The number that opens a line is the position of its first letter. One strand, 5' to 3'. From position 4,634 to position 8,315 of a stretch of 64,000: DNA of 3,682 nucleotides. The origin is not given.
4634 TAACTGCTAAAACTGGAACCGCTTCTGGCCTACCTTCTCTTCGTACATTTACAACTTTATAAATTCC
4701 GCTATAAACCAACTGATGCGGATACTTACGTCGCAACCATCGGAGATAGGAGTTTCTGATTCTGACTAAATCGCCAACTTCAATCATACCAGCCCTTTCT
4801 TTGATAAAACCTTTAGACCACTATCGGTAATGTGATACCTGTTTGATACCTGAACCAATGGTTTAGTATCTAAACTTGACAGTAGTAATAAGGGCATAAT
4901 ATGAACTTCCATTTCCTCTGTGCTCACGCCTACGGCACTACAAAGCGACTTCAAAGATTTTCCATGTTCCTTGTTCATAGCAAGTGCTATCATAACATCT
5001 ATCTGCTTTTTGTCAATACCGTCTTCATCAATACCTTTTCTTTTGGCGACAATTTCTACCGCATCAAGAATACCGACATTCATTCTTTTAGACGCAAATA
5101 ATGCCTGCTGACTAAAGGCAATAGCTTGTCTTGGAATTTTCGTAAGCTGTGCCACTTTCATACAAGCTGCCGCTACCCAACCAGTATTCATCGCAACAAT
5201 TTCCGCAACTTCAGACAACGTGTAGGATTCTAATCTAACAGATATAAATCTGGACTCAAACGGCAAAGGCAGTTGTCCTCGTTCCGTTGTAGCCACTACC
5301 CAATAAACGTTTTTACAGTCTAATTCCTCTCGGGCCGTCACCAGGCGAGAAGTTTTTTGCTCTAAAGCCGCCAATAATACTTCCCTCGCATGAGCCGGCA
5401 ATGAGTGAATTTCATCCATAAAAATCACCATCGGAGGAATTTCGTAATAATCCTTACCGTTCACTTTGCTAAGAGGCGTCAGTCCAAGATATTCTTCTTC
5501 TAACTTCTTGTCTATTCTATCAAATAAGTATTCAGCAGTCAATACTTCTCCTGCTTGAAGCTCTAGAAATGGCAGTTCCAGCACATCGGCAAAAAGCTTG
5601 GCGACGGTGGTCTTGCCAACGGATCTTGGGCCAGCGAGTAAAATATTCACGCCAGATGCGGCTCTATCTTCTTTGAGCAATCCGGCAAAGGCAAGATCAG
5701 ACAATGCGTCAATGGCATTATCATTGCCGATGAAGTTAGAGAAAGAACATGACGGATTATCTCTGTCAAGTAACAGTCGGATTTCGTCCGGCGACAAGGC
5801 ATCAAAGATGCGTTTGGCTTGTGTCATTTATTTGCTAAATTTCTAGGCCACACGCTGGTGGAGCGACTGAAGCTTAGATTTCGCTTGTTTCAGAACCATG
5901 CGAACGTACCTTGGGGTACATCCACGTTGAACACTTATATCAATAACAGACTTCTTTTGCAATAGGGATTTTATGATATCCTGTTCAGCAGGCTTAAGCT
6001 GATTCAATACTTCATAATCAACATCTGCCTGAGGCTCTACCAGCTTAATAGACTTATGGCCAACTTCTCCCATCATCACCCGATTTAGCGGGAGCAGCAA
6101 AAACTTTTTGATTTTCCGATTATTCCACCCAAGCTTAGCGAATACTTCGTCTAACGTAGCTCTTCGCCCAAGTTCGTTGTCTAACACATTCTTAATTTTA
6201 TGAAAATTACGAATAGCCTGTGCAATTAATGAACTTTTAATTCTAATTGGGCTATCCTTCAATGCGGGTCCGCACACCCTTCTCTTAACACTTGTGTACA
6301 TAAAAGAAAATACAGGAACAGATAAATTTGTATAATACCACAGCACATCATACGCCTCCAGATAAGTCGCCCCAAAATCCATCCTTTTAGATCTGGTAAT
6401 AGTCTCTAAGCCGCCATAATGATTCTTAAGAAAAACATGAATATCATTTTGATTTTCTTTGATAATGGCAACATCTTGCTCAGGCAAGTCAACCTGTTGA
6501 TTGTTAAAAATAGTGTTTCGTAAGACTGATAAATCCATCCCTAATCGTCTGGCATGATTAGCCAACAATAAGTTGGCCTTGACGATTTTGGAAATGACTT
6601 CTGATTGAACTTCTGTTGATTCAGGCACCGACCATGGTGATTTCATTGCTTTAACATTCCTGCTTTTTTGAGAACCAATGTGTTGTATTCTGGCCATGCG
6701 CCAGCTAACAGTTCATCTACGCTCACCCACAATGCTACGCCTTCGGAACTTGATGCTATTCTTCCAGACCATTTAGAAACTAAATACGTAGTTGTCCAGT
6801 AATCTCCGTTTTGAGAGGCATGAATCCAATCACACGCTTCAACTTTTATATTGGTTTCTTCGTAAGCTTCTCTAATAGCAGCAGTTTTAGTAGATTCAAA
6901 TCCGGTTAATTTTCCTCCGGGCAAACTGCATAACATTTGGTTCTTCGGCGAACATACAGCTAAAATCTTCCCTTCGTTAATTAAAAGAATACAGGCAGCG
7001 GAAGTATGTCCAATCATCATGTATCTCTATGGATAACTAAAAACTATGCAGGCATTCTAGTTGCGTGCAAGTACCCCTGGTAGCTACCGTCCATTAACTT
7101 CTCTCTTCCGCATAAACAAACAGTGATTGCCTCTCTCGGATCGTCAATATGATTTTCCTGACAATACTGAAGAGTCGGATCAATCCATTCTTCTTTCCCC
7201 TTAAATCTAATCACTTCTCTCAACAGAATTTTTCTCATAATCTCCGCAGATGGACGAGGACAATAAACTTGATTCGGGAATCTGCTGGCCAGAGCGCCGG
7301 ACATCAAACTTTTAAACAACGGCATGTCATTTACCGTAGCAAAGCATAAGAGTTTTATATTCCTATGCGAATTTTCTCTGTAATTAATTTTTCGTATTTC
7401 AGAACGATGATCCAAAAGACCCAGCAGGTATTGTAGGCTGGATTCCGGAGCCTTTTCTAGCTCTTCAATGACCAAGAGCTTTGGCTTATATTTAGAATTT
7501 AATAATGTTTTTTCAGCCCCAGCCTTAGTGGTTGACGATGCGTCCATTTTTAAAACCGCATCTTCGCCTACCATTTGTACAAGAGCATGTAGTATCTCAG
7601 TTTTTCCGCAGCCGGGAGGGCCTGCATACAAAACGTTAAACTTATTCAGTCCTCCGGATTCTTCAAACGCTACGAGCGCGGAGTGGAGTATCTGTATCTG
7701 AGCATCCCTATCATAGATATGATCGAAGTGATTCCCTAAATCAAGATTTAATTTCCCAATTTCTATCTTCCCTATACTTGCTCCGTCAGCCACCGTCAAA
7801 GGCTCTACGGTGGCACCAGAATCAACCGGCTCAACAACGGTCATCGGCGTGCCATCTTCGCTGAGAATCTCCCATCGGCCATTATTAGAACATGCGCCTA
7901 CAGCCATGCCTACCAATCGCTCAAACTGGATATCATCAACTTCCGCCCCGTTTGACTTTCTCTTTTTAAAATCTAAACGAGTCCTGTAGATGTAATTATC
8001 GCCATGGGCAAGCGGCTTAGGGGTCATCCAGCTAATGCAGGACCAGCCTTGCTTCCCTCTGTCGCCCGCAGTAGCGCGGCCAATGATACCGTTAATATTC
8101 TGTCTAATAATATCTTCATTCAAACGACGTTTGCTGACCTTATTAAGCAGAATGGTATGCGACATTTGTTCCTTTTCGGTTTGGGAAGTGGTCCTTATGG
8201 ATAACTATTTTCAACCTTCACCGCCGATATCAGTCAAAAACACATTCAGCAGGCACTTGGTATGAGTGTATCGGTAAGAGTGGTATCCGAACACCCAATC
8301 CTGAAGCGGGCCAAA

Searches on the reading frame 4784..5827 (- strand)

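Call 49: search_protein_families(library=pfam, proteins=[window:4784-5827:-], max_evalue=0.001)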
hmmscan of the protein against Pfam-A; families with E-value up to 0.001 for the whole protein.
window:4784-5827:- (347 aa): 7 families
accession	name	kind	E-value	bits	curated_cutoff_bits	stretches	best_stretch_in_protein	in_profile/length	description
PF00004.35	AAA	-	1.7e-12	48.4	21.2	1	62-194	1-123/131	ATPase family associated with various cellular activities (AAA)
PF05496.18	RuvB_N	-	9.7e-10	38.9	27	1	134-195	87-154/159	Holliday junction DNA helicase RuvB P-loop domain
PF07728.20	AAA_5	-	2.1e-09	37.9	22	1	61-187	1-132/139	AAA domain (dynein-related subfamily)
PF13173.12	AAA_14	-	9.7e-06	26.1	27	1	62-150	5-81/129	AAA domain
PF13191.12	AAA_16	-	1.8e-05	25.8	32.6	0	48-108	13-85/167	AAA ATPase domain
PF00158.32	Sigma54_activat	-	2.4e-05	24.5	20.2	0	134-182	96-143/168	Sigma-54 interaction domain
PF06068.19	TIP49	-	6.1e-05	22.8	23.8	0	30-99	24-92/347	TIP49 P-loop domain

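Call 50: search_protein_families(library=phrogs, proteins=[window:4784-5827:-], max_evalue=0.001)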
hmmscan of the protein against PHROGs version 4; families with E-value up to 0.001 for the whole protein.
window:4784-5827:- (347 aa): 6 families
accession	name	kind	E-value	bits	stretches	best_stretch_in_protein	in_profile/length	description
phrog_5846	-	DNA, RNA and nucleotide metabolism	2.7e-11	44.3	1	29-258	15-203/380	clamp loader of DNA polymerase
phrog_168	-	DNA, RNA and nucleotide metabolism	8.8e-11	43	1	46-287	32-239/314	clamp loader of DNA polymerase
phrog_11838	-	DNA, RNA and nucleotide metabolism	9e-06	26.1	1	28-101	15-82/420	clamp loader of DNA polymerase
phrog_4339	-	unknown function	2.6e-05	24.5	1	53-94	45-86/552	-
phrog_3757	-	unknown function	0.00014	22.4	1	51-96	118-163/367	-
phrog_7998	-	unknown function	0.00057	20.1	0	55-169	36-156/339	-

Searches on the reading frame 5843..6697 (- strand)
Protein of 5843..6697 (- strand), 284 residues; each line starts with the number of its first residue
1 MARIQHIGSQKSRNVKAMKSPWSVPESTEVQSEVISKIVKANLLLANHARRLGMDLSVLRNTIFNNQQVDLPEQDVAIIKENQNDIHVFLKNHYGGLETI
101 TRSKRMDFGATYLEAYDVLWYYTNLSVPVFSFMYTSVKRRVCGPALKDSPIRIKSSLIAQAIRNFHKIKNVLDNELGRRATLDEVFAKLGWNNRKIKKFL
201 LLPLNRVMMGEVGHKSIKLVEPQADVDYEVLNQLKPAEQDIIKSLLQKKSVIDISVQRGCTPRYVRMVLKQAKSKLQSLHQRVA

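Call 50: search_protein_families(library=phrogs, proteins=[window:5843-6697:-], max_evalue=0.001)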
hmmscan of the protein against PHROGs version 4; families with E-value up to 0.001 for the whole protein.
window:5843-6697:- (284 aa): 1 family
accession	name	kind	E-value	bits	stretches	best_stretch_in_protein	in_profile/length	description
phrog_351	-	transcription regulation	0.00096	18.8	0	167-278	590-724/928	RNA polymerase sigma factor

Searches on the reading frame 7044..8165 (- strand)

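Call 49: search_protein_families(library=pfam, proteins=[window:7044-8165:-], max_evalue=0.001)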
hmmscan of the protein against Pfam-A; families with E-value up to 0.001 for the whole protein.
window:7044-8165:- (373 aa): 3 families
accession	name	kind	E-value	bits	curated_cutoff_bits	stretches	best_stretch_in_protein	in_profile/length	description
PF07728.20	AAA_5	-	7.2e-08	33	22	1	178-296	2-139/139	AAA domain (dynein-related subfamily)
PF00004.35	AAA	-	3.5e-06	27.9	21.2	1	178-302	1-129/131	ATPase family associated with various cellular activities (AAA)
PF13191.12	AAA_16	-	8.3e-05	23.6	32.6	0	151-202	3-51/167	AAA ATPase domain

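Call 50: search_protein_families(library=phrogs, proteins=[window:7044-8165:-], max_evalue=0.001)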
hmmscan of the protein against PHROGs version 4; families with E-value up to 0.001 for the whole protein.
window:7044-8165:- (373 aa): 4 families
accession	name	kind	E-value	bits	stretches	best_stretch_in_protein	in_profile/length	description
phrog_9172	-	unknown function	1.2e-07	32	1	162-325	95-269/509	-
phrog_168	-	DNA, RNA and nucleotide metabolism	7.4e-06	26.8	1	177-314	44-170/314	clamp loader of DNA polymerase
phrog_16448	-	other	7.3e-05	22.2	1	173-309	447-598/680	ATPase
phrog_4339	-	unknown function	9.3e-05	22.7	1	169-216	45-91/552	-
